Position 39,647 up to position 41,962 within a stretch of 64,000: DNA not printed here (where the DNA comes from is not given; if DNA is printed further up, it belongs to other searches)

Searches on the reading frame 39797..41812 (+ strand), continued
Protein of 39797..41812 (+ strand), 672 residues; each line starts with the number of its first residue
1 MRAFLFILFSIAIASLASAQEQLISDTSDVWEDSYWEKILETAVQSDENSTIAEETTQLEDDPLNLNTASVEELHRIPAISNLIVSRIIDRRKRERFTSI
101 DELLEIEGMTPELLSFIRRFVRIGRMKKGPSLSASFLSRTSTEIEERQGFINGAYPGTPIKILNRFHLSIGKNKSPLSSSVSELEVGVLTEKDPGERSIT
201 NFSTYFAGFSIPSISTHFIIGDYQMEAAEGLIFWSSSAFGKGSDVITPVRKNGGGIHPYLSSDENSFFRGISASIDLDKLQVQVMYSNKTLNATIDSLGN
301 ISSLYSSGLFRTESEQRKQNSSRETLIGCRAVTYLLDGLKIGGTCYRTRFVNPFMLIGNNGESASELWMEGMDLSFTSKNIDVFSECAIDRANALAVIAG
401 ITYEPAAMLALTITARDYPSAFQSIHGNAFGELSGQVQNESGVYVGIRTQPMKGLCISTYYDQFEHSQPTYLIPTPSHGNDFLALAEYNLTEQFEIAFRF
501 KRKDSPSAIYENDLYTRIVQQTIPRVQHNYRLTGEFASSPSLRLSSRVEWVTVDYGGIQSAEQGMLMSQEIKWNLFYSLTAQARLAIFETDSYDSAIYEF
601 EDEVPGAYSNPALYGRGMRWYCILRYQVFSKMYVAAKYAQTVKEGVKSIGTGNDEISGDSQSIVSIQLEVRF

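Call 59: find_homologous_proteins(query=L039:12183-13142:-, max_evalue=1e-60)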
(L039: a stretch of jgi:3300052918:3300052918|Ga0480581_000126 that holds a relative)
Query L039:12183-13142:- (319 aa): 7941 proteins with E <= 1e-60 among 8000 candidates; the best 120 are listed.
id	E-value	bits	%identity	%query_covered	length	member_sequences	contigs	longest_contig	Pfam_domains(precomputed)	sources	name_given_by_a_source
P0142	3.6e-203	691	98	100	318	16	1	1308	PF13495.13,PF00589.28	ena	-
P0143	7.7e-160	549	73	99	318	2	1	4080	PF13495.13,PF00589.28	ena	-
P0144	1.4e-159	548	73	99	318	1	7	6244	PF13495.13,PF00589.28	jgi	jgi:integron integrase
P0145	1.6e-157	541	74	99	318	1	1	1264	PF13495.13,PF00589.28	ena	-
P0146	4.7e-157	540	74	100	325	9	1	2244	PF13495.13,PF00589.28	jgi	jgi:integron integrase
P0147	5.1e-157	540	73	99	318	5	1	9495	PF13495.13,PF00589.28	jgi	jgi:integron integrase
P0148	1.5e-156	538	73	99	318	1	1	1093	PF13495.13,PF00589.28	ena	-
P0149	4.8e-156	537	74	99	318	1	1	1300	PF13495.13,PF00589.28,PF22823.3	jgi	jgi:integron integrase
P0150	8.9e-156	536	74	99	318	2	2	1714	PF13495.13,PF00589.28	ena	-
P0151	1.5e-155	535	72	99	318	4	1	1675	PF13495.13,PF00589.28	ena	-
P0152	1.1e-154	532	74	99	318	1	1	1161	PF13495.13,PF00589.28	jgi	jgi:integron integrase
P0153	2.1e-154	531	71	99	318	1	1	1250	PF13495.13,PF00589.28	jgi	jgi:integron integrase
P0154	8.3e-154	529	73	100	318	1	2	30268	PF13495.13,PF00589.28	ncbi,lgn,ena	-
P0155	9.6e-153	526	73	99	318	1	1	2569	PF13495.13,PF00589.28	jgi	jgi:integron integrase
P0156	1.6e-152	525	72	99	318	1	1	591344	PF13495.13,PF00589.28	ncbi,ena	-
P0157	2.4e-152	524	71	99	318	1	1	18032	PF13495.13,PF00589.28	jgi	jgi:integron integrase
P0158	6.0e-152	523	71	99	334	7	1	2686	PF13495.13,PF00589.28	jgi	jgi:integron integrase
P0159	1.3e-151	522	70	99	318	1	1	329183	PF13495.13,PF00589.28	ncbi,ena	-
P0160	2.6e-151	521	73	99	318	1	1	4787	PF13495.13,PF00589.28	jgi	jgi:integron integrase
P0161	4.0e-150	517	70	99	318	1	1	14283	PF13495.13,PF00589.28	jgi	jgi:integron integrase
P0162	1.1e-149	516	72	99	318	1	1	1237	PF13495.13,PF00589.28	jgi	jgi:integron integrase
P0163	2.8e-149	514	72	99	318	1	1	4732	PF13495.13,PF00589.28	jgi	jgi:integron integrase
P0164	3.3e-149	514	71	99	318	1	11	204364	PF13495.13,PF00589.28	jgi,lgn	jgi:integron integrase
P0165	4.4e-149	514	72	99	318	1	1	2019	PF13495.13,PF00589.28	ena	-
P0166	1.8e-148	512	70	99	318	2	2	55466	PF13495.13,PF00589.28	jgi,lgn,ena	-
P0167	7.3e-148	510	69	99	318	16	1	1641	PF13495.13,PF00589.28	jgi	jgi:integron integrase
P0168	2.2e-147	508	71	99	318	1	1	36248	PF13495.13,PF00589.28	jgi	jgi:integron integrase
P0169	1.1e-146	506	71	99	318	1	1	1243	PF13495.13,PF00589.28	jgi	jgi:integron integrase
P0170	4.5e-146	504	69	99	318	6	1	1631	PF13495.13,PF00589.28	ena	-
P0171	7.8e-146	503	68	99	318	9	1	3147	PF13495.13,PF00589.28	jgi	jgi:integron integrase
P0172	9.3e-146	503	68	99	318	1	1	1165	PF13495.13,PF00589.28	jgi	jgi:integron integrase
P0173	1.6e-145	502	69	99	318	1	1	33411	PF13495.13,PF00589.28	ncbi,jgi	ncbi:MAG: integron integrase [Bacteroidota bacterium]|jgi:integron integrase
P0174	2.4e-145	501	68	99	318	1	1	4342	PF13495.13,PF00589.28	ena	-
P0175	2.0e-144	498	68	99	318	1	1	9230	PF13495.13,PF00589.28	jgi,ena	-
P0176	4.9e-144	497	67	99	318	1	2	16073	PF13495.13,PF00589.28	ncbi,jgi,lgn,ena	ncbi:MAG: integron integrase [Bacteroidota bacterium]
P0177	6.0e-144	497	69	99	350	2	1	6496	PF13495.13,PF00589.28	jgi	jgi:integron integrase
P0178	9.8e-144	496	68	99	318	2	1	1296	PF13495.13,PF00589.28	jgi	jgi:integron integrase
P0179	8.7e-143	493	70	94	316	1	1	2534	PF13495.13,PF00589.28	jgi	jgi:integron integrase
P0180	9.3e-143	493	70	94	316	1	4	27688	PF13495.13,PF00589.28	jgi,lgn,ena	jgi:integron integrase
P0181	1.6e-142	492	70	94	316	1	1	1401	PF13495.13,PF00589.28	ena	-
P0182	2.9e-142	491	72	92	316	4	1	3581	PF13495.13,PF00589.28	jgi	jgi:integron integrase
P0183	3.3e-142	491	72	94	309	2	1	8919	PF13495.13,PF00589.28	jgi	jgi:integron integrase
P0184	6.5e-141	487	68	98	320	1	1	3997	PF13495.13,PF00589.28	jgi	jgi:integron integrase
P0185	3.0e-138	478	66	99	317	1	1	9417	PF13495.13,PF00589.28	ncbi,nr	ncbi:MAG: integron integrase [Ignavibacteriales bacterium]|nr:integron integrase [Ignavibacteriales 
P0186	8.1e-137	473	69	92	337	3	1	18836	PF13495.13,PF00589.28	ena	-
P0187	4.1e-136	471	68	94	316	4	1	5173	PF13495.13,PF00589.28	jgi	jgi:integron integrase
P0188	5.4e-136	471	74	86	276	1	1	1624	PF13495.13,PF00589.28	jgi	-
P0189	3.0e-134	465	75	86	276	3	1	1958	PF13495.13,PF00589.28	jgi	jgi:integron integrase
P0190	1.5e-132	459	65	99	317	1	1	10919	PF13495.13,PF00589.28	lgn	-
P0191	1.7e-131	456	64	98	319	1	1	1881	PF13495.13,PF00589.28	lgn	-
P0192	1.8e-131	456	65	99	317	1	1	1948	PF13495.13,PF00589.28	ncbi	-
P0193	1.9e-131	456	70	90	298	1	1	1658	PF13495.13,PF00589.28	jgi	jgi:integron integrase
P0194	5.5e-131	454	73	87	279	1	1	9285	PF13495.13,PF00589.28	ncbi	ncbi:MAG: integron integrase, partial [Ignavibacteriae bacterium]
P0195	6.4e-131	454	65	99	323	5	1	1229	PF13495.13,PF00589.28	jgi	-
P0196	1.5e-130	453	65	99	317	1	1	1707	PF13495.13,PF00589.28,PF02899.24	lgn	-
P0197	1.7e-130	453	64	99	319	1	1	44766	PF13495.13,PF00589.28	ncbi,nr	ncbi:MAG: integron integrase [Bacteroidetes bacterium]|nr:integron integrase [Bacteroidota bacterium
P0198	3.9e-130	451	63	99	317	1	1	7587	PF13495.13,PF00589.28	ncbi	ncbi:MAG: integron integrase [Bacteroidota bacterium]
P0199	5.0e-129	448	65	99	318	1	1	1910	PF13495.13,PF00589.28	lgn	-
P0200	5.9e-129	448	74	86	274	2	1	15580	PF13495.13,PF00589.28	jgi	-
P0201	1.5e-128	446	64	99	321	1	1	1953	PF13495.13,PF00589.28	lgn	-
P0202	2.8e-128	445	63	98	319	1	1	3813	PF13495.13,PF00589.28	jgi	-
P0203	3.4e-128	445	72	86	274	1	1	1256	PF13495.13,PF00589.28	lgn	-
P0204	3.4e-128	445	63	98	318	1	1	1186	PF13495.13,PF00589.28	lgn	-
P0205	8.9e-128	444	58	98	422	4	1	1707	PF13495.13,PF00589.28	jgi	-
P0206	1.2e-127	443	56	98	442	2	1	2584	PF13495.13,PF00589.28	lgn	-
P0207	1.5e-127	443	63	100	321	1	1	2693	PF13495.13,PF00589.28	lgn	-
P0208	1.9e-127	443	61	99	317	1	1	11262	PF13495.13,PF00589.28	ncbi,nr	ncbi:MAG: integron integrase [Ignavibacteriales bacterium]|nr:integron integrase [Ignavibacteriales 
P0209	2.8e-127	442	63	98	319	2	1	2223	PF13495.13,PF00589.28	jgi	jgi:integron integrase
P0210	1.1e-126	440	62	98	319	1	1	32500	PF13495.13,PF00589.28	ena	-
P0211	3.5e-126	439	62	99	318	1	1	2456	PF13495.13,PF00589.28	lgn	-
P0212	3.7e-126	438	72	86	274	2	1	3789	PF13495.13,PF00589.28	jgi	jgi:integron integrase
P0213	3.9e-126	438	63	98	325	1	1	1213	PF13495.13,PF00589.28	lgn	-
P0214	4.0e-126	438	62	99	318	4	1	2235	PF13495.13,PF00589.28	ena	-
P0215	5.7e-126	438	61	99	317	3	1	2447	PF13495.13,PF00589.28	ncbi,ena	-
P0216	5.8e-126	438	62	98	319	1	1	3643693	PF13495.13,PF00589.28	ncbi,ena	-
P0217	5.8e-126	438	56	98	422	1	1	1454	PF13495.13,PF00589.28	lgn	-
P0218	2.5e-125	436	56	99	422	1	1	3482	PF13495.13,PF00589.28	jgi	jgi:integron integrase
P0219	3.4e-125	435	-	-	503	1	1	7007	PF13495.13,PF00589.28,PF02899.24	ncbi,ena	-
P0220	4.7e-125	435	61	99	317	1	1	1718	PF13495.13,PF00589.28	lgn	-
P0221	6.8e-125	434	61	99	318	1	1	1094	PF13495.13,PF00589.28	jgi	-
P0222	7.9e-125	434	61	98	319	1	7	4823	PF13495.13,PF00589.28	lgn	-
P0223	1.2e-124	433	62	98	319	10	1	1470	PF13495.13,PF00589.28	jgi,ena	-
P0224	3.1e-124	432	63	98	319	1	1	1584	PF13495.13,PF00589.28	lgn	-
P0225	4.4e-124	432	63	98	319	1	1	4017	PF13495.13,PF00589.28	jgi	jgi:integron integrase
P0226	4.7e-124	431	61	98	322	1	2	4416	PF13495.13,PF00589.28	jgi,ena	-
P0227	4.7e-124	431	62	98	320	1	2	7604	PF13495.13,PF00589.28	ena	-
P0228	6.8e-124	431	59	99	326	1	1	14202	PF13495.13,PF00589.28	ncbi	-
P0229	8.5e-124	431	62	99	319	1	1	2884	PF13495.13,PF00589.28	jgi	jgi:integron integrase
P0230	8.8e-124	431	61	98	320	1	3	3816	PF13495.13,PF00589.28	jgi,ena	-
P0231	2.3e-123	429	64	98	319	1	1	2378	PF13495.13,PF00589.28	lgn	-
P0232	2.5e-123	429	60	98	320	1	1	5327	PF13495.13,PF00589.28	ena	-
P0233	4.6e-123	428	61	98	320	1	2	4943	PF13495.13,PF00589.28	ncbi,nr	ncbi:MAG: integron integrase [Desulfuromonadales bacterium]|nr:integron integrase [Desulfuromonadale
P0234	6.9e-123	428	73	80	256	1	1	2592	PF00589.28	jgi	jgi:integron integrase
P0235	1.3e-122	427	62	99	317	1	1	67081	PF13495.13,PF00589.28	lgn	-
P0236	1.5e-122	427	62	99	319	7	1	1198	PF13495.13,PF00589.28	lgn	-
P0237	1.6e-122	426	62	98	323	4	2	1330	PF13495.13,PF00589.28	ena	-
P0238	1.9e-122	426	52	100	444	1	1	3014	PF13495.13,PF00589.28,PF02899.24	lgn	-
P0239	2.4e-122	426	62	98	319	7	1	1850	PF13495.13,PF00589.28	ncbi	-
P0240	2.8e-122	426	62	99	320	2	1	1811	PF13495.13,PF00589.28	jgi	jgi:integron integrase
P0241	2.8e-122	426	62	98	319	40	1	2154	PF13495.13,PF00589.28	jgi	jgi:integron integrase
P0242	3.3e-122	425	63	98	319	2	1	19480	PF13495.13,PF00589.28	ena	-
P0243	3.6e-122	425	60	98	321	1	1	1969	PF13495.13,PF00589.28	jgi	jgi:integron integrase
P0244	3.7e-122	425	69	86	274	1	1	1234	PF13495.13,PF00589.28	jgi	-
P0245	3.7e-122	425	60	98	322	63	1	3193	PF13495.13,PF00589.28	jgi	jgi:integron integrase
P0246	4.7e-122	425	62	98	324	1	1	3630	PF13495.13,PF00589.28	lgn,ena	-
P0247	5.5e-122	425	59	100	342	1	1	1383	PF13495.13,PF00589.28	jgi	jgi:integron integrase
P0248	6.6e-122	424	62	98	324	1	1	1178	PF13495.13,PF00589.28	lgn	-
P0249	6.8e-122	424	61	98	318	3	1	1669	PF13495.13,PF00589.28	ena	-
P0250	8.4e-122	424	61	98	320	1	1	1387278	PF13495.13,PF00589.28,PF02899.24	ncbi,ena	-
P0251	8.8e-122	424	62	99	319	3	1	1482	PF13495.13,PF00589.28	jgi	jgi:integron integrase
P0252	9.5e-122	424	61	98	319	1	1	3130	PF13495.13,PF00589.28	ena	-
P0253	1.1e-121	424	63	98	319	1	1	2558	PF13495.13,PF00589.28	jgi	jgi:integron integrase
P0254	1.2e-121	424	61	98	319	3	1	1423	PF13495.13,PF00589.28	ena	-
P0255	1.5e-121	423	61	98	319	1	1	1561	PF13495.13,PF00589.28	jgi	jgi:integron integrase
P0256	1.8e-121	423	60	100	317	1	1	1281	PF13495.13,PF00589.28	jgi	jgi:integron integrase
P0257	1.9e-121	423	59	99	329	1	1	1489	PF13495.13,PF00589.28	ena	-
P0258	2.3e-121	423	61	98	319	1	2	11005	PF13495.13,PF00589.28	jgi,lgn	-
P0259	2.5e-121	423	61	99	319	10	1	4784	PF13495.13,PF00589.28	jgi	jgi:integron integrase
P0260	2.6e-121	423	61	98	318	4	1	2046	PF13495.13,PF00589.28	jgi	jgi:integron integrase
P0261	3.2e-121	422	61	98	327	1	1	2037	PF13495.13,PF00589.28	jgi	jgi:integron integrase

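Call 60: find_encoding_contigs(protein=P0038, flank=8000, max_places=1)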
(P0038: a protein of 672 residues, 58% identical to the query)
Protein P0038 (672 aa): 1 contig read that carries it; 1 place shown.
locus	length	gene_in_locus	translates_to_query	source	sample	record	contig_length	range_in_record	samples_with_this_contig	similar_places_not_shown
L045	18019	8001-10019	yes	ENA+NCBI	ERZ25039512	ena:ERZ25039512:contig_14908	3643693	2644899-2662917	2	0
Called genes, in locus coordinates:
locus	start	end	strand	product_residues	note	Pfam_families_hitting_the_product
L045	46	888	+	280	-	PF00753:Lactamase_B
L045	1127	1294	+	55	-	-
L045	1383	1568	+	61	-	-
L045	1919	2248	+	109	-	PF00076:RRM_1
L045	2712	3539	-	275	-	PF04909:Amidohydro_2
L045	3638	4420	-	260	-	PF02621:VitK2_biosynth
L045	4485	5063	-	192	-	PF01209:Ubie_methyltran, PF06325:PrmA (weak), PF13489:Methyltransf_23, PF08241:Methyltransf_11, PF08242:Methyltransf_12, PF13649:Methyltransf_25, PF13847:Methyltransf_31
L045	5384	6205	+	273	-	PF01026:TatD_DNase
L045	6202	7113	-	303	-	PF16119:DUF4835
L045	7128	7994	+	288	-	-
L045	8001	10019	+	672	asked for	PF12836:HHH_3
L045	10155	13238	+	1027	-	PF07517:SecA_DEAD, PF01043:SecA_PP_bind, PF21090:P-loop_SecA, PF07516:SecA_SW, PF02810:SEC-C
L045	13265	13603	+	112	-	PF00543:P-II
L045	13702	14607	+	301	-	PF00009:GTP_EFTU, PF03193:RsgA_GTPase (faint), PF10662:PduV-EutP, PF00350:Dynamin_N (faint), PF01926:MMR_HSR1, PF02421:FeoB_N, PF02492:cobW (faint), PF07650:KH_2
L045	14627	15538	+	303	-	PF00892:EamA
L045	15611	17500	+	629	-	PF01541:GIY-YIG, PF27096:UvrC_M, PF22920:UvrC_RNaseH, PF08459:UvrC_RNaseH_dom, PF12826:HHH_2 (weak), PF14520:HHH_5 (weak)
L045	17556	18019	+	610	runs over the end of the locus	PF00664:ABC_membrane, PF00005:ABC_tran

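Call 61: find_encoding_contigs(protein=P0005, flank=8000, max_places=1)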
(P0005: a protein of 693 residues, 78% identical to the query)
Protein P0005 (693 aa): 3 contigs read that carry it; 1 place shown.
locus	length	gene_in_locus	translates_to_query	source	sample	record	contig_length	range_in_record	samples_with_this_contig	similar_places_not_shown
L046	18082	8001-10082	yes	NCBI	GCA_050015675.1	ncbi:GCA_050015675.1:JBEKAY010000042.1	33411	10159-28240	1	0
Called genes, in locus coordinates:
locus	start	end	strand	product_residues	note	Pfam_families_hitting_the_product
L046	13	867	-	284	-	PF04909:Amidohydro_2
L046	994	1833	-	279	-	PF02621:VitK2_biosynth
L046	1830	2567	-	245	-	PF01209:Ubie_methyltran, PF13489:Methyltransf_23, PF13847:Methyltransf_31, PF08241:Methyltransf_11, PF08242:Methyltransf_12, PF13649:Methyltransf_25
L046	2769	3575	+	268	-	PF01026:TatD_DNase, PF01979:Amidohydro_1 (weak), PF04909:Amidohydro_2 (faint)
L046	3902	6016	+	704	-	PF02985:HEAT (faint), PF13646:HEAT_2, PF03130:HEAT_PBS (faint), PF00160:Pro_isomerase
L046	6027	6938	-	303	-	PF16119:DUF4835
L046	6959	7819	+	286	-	-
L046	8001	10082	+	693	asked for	PF12836:HHH_3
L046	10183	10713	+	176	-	PF01797:Y1_Tnp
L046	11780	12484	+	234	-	-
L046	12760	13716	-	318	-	PF13495:Phage_int_SAM_4, PF00589:Phage_integrase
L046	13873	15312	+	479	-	PF00795:CN_hydrolase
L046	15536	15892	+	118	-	-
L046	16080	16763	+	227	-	-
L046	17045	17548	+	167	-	-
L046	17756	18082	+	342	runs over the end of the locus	PF13185:GAF_2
